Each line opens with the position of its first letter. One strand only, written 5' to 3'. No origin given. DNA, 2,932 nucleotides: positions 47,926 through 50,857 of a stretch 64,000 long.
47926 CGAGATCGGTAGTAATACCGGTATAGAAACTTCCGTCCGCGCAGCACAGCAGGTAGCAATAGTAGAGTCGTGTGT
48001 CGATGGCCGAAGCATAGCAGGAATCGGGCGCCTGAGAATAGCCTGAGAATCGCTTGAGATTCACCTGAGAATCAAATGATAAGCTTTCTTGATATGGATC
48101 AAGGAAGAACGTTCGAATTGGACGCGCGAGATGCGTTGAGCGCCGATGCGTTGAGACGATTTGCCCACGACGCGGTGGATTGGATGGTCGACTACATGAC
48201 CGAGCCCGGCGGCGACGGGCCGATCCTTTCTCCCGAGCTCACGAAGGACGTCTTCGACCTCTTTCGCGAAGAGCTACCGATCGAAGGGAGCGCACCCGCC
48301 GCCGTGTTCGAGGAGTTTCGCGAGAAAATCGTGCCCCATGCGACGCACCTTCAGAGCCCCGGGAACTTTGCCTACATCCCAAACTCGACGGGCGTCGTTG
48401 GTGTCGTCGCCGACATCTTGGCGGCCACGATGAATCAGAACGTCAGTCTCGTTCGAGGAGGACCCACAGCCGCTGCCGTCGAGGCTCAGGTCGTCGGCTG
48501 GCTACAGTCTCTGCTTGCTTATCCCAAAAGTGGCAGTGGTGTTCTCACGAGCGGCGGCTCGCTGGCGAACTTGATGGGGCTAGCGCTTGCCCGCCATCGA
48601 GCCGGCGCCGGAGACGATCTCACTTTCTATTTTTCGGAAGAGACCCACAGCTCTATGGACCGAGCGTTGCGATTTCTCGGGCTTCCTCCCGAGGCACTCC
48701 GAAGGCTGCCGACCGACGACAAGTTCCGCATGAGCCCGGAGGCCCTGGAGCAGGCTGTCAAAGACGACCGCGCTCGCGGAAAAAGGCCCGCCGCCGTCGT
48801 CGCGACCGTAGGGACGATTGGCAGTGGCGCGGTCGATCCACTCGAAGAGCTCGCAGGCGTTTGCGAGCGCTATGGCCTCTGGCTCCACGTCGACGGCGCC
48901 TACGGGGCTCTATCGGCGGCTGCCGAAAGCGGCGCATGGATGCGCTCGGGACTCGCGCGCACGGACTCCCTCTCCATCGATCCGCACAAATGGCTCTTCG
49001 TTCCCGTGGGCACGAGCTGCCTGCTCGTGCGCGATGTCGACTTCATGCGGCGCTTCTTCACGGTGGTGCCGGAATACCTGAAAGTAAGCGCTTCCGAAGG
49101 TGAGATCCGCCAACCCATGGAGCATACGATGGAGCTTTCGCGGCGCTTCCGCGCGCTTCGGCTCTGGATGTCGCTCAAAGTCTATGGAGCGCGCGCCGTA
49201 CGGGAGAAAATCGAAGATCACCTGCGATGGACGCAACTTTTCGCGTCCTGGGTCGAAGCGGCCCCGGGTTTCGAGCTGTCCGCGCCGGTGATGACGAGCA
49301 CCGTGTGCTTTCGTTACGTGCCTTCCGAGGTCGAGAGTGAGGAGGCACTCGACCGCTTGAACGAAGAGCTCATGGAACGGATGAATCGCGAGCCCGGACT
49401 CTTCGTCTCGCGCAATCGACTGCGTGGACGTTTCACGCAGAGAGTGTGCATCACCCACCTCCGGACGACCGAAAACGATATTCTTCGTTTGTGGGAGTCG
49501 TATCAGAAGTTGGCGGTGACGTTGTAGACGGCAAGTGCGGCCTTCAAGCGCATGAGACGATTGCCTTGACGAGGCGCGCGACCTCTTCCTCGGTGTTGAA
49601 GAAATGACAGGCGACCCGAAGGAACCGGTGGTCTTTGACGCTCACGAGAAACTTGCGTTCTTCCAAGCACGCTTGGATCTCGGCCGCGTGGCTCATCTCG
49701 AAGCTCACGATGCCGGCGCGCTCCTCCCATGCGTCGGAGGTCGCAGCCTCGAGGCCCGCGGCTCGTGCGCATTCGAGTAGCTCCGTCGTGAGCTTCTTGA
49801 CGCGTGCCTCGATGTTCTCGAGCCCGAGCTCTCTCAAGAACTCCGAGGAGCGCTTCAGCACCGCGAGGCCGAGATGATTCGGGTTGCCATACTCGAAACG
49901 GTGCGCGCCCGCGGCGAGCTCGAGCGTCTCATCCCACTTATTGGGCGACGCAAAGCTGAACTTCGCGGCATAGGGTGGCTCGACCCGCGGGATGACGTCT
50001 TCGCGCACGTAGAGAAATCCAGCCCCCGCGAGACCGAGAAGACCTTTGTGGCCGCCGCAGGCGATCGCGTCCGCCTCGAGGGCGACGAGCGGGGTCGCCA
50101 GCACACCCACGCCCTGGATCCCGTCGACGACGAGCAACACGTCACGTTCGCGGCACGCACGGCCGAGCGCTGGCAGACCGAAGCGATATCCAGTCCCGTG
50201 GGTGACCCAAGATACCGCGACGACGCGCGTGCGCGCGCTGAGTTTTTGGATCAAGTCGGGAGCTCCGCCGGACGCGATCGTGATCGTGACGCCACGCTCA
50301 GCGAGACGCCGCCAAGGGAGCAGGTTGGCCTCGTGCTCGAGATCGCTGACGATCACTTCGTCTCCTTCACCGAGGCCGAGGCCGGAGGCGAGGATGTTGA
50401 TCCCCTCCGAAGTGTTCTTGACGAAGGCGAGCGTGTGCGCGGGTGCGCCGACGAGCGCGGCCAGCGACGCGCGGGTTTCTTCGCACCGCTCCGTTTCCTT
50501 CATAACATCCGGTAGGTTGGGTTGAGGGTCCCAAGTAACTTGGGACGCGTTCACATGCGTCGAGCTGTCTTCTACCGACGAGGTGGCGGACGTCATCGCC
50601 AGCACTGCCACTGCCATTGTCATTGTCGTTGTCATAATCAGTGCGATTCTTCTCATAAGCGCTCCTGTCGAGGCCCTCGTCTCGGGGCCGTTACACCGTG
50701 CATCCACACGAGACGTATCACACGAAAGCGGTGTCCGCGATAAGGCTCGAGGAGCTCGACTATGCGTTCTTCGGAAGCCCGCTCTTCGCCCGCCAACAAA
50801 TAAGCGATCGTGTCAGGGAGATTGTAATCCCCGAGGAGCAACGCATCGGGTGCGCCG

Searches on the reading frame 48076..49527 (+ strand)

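Call 79: search_protein_families(library=pfam, proteins=[window:48076-49527:+], max_evalue=0.001)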
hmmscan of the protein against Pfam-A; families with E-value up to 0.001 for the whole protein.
window:48076-49527:+ (483 aa): 4 families
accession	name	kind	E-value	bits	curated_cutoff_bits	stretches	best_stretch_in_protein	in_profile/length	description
PF00282.25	Pyridoxal_deC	-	7.1e-68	229.5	27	1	62-414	7-374/375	Pyridoxal-dependent decarboxylase conserved domain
PF01212.27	Beta_elim_lyase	-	4.9e-09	36.4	27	1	208-328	98-215/288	Beta-eliminating lyase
PF05889.19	SepSecS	-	2.8e-08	33.3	21.1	1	172-329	95-247/389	O-phosphoseryl-tRNA(Sec) selenium transferase, SepSecS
PF00155.27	Aminotran_1_2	-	9.4e-07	28.8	19.7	1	151-297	64-209/361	Aminotransferase class I and II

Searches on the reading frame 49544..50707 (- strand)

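Call 79: search_protein_families(library=pfam, proteins=[window:49544-50707:-], max_evalue=0.001)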
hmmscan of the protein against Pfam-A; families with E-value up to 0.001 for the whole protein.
window:49544-50707:- (387 aa): 2 families
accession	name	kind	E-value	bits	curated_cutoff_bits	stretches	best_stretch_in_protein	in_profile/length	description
PF00266.25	Aminotran_5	-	3e-47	161.8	21.5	1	71-377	41-369/371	Aminotransferase class-V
PF22580.2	KYNU_C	-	1.8e-06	28.3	27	1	301-382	3-89/90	Kynureninase C-terminal domain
